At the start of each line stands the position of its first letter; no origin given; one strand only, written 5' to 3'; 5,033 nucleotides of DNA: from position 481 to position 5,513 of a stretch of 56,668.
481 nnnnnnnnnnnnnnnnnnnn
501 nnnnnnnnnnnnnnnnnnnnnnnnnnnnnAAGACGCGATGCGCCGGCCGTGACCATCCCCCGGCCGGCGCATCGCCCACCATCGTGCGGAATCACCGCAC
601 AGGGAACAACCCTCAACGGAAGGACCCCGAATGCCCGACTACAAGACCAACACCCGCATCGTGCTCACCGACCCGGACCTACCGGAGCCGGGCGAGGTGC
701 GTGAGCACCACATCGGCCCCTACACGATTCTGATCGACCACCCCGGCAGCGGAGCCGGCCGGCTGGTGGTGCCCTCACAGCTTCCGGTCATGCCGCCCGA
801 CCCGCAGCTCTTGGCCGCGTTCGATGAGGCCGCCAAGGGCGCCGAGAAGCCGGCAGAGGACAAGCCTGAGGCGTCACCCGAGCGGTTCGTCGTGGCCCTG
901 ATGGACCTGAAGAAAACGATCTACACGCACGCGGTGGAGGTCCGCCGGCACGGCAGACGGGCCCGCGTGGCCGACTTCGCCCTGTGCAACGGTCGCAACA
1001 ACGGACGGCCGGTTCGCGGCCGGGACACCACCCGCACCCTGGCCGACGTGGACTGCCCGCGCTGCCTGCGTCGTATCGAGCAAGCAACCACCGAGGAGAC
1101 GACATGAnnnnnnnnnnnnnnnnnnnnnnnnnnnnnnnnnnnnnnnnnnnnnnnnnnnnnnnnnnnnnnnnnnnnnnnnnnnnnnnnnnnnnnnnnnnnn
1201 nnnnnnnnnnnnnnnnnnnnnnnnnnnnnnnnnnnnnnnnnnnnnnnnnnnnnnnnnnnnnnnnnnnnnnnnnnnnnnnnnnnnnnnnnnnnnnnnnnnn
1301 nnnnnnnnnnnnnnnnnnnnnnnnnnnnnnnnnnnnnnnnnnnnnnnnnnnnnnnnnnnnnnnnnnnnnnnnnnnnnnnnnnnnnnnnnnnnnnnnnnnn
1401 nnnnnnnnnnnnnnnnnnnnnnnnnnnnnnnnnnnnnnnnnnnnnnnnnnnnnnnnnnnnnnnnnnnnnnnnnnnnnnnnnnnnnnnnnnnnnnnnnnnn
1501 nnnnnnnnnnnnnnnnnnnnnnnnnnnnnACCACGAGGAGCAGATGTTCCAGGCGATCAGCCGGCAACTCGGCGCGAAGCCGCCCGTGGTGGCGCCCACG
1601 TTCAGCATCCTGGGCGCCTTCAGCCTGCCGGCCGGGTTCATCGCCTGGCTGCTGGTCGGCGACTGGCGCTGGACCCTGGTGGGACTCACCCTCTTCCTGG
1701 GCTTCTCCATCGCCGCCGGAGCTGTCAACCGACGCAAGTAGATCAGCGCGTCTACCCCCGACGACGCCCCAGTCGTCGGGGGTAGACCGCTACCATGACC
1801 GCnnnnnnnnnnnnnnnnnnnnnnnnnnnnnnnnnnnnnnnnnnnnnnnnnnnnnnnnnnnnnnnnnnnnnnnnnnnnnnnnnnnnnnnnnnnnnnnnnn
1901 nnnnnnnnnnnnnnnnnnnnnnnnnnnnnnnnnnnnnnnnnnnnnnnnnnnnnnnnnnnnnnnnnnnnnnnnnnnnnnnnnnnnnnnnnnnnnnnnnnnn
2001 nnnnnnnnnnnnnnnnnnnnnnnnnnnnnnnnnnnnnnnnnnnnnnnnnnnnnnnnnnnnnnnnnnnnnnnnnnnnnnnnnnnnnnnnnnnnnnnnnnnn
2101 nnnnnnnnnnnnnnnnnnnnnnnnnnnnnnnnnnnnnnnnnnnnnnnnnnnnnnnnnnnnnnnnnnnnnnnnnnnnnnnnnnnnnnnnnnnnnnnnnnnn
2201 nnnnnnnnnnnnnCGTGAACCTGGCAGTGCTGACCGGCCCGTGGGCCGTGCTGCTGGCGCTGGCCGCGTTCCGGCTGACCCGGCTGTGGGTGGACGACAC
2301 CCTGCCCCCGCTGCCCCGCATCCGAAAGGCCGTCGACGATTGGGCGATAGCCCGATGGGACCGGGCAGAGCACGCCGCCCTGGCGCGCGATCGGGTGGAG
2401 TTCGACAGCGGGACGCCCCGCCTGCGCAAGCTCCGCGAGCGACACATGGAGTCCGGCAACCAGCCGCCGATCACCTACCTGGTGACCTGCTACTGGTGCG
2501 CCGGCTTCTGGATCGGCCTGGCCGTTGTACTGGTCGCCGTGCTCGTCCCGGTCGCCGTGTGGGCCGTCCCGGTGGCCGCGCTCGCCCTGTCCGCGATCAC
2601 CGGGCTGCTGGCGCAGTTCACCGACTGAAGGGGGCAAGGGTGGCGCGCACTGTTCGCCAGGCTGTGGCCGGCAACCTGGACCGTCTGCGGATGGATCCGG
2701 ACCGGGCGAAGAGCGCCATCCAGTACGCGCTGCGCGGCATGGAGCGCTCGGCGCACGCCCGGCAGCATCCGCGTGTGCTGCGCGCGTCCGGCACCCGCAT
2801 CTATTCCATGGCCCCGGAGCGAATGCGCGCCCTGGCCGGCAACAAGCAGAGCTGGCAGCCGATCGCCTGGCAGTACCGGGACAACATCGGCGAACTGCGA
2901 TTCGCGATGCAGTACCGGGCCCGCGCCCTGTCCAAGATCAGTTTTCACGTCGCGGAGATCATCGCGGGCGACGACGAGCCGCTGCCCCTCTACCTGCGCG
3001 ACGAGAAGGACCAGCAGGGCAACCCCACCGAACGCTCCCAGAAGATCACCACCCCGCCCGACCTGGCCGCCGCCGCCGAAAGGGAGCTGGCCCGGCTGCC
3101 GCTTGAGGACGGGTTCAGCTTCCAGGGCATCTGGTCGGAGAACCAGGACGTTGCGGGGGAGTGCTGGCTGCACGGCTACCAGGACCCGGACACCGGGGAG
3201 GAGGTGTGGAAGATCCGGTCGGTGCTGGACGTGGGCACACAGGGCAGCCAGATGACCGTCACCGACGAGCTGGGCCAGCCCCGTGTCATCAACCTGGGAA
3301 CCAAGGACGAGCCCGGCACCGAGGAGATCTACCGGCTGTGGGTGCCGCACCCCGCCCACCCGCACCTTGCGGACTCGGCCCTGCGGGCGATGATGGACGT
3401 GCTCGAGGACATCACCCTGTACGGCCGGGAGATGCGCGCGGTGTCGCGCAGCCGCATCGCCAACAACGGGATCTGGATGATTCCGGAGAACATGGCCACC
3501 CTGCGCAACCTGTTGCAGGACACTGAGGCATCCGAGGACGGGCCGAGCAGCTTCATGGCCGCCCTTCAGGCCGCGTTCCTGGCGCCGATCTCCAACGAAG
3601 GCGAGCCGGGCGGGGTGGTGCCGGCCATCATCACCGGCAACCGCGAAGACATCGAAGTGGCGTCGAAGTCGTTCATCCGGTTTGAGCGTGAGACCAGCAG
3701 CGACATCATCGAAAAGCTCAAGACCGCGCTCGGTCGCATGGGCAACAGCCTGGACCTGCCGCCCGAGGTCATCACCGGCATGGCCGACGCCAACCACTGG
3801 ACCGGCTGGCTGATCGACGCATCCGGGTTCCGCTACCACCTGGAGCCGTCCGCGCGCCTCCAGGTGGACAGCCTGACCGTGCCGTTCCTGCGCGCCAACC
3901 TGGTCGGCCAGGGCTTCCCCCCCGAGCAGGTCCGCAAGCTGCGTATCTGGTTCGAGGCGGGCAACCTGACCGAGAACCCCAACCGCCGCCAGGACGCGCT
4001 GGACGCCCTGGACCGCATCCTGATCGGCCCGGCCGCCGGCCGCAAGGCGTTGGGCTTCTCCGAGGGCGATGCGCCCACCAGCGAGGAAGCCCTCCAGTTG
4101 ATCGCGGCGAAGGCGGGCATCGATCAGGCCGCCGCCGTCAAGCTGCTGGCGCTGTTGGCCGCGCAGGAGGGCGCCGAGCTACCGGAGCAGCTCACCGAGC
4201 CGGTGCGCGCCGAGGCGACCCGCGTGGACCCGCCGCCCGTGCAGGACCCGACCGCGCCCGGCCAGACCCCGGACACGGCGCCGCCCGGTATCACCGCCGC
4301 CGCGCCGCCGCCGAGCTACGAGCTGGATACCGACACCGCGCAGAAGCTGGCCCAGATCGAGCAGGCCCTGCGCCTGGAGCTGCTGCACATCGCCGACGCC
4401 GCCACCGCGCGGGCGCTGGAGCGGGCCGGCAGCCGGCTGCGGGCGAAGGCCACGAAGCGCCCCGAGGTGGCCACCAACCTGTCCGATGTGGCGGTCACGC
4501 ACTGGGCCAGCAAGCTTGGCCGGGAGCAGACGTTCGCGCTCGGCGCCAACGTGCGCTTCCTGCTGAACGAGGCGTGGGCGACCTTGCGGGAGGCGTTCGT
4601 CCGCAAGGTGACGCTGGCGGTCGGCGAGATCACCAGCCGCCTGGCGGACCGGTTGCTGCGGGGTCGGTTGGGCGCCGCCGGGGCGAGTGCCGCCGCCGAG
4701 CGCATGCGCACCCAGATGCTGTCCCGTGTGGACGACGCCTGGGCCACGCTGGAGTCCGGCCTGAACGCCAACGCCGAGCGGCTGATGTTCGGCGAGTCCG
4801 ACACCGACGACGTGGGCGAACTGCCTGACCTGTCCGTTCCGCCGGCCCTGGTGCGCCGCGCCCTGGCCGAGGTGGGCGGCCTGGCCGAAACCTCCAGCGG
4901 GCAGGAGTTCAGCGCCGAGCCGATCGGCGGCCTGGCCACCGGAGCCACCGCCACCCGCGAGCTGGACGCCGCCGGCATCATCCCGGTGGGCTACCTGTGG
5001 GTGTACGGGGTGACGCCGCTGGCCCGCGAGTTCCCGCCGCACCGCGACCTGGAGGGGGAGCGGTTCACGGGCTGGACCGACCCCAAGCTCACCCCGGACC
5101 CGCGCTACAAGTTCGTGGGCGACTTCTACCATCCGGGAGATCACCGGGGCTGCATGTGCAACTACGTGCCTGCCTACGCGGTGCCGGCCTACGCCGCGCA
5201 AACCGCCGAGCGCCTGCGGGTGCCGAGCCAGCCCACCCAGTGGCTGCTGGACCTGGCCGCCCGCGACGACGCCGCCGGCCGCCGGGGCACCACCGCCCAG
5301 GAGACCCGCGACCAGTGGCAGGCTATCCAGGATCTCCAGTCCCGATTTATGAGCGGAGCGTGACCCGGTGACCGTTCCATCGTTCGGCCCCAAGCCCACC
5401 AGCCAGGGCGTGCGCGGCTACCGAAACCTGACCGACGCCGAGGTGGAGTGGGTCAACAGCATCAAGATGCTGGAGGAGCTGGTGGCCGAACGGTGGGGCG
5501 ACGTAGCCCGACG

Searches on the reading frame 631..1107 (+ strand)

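Call 68: search_protein_families(library=pfam, proteins=[window:631-1107:+], max_evalue=0.01)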
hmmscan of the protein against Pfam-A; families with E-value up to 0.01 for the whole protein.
window:631-1107:+ (158 aa): 0 families

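Call 88: search_protein_families(library=pfam, alignment_id=A1, max_evalue=0.001)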
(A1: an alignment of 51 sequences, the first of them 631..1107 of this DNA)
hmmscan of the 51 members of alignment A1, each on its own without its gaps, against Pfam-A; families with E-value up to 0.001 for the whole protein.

A. member 1, window:631-1107:+ (158 aa): 0 families

B. families by the number of members that match (of 51 scanned): 7 families
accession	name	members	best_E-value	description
PF13730.12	HTH_36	1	4.1e-13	Helix-turn-helix domain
PF02086.21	MethyltransfD12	1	1.3e-11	D12 class N6 adenine-specific DNA methyltransferase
PF24729.2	Acb2_Tad1_hairpin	1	1.5e-11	Acb2/Tad1, hairpin domain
PF07098.16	DUF1360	1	7.1e-11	Protein of unknown function (DUF1360)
PF01510.30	Amidase_2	1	6e-08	N-acetylmuramoyl-L-alanine amidase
PF13242.12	Hydrolase_like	1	1.6e-06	HAD-hyrolase-like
PF00702.32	Hydrolase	1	0.00047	haloacid dehalogenase-like hydrolase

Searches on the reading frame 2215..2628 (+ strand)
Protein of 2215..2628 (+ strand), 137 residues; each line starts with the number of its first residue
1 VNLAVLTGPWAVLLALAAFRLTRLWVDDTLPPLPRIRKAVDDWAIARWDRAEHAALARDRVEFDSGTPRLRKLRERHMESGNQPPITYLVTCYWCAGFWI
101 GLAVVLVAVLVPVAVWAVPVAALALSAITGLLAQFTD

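Call 91: search_protein_families(library=pfam, proteins=[window:2215-2628:+], max_evalue=0.001)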
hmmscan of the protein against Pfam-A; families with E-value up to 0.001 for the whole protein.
window:2215-2628:+ (137 aa): 1 family
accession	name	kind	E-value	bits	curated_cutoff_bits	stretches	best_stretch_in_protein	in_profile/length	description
PF07098.16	DUF1360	-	7.1e-11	42.5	21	1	78-132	45-98/102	Protein of unknown function (DUF1360)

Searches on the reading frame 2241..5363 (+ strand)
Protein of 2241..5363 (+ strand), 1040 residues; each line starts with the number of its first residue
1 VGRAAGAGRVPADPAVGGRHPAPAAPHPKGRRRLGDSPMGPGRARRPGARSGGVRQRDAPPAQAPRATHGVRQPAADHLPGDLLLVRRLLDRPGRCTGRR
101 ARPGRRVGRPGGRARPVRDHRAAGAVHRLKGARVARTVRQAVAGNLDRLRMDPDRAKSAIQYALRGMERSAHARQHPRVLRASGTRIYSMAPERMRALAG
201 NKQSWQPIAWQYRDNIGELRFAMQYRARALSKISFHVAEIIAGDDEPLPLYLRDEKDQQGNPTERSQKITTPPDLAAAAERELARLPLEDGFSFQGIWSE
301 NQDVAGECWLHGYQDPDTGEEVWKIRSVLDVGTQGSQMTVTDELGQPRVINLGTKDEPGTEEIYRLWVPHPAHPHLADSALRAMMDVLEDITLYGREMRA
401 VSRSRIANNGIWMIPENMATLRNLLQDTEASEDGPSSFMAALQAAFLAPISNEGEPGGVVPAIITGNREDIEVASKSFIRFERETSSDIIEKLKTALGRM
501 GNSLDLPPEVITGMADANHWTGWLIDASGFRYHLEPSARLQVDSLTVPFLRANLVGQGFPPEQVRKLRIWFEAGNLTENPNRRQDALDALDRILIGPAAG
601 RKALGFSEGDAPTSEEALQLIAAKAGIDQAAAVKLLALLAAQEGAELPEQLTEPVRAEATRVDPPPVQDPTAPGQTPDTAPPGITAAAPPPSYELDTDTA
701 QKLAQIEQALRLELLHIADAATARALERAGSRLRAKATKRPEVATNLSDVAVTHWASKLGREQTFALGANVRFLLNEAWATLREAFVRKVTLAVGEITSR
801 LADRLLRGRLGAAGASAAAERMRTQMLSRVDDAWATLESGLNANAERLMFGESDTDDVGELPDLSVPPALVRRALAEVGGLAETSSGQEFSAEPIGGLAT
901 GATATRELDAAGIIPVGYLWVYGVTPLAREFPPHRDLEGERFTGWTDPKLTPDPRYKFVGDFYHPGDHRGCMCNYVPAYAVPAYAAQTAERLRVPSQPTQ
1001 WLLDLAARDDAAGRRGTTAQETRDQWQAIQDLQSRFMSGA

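Call 10: search_protein_families(library=pfam, proteins=[window:2241-5363:+], max_evalue=0.001)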
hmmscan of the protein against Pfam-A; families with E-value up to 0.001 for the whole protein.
window:2241-5363:+ (1040 aa): 0 families

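Call 12: search_protein_families(library=phrogs, proteins=[window:2241-5363:+], max_evalue=0.001)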
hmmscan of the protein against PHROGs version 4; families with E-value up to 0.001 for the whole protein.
window:2241-5363:+ (1040 aa): 1 family
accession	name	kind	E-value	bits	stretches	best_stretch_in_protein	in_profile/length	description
phrog_776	-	head and packaging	1.4e-81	276.1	1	168-803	12-604/620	portal protein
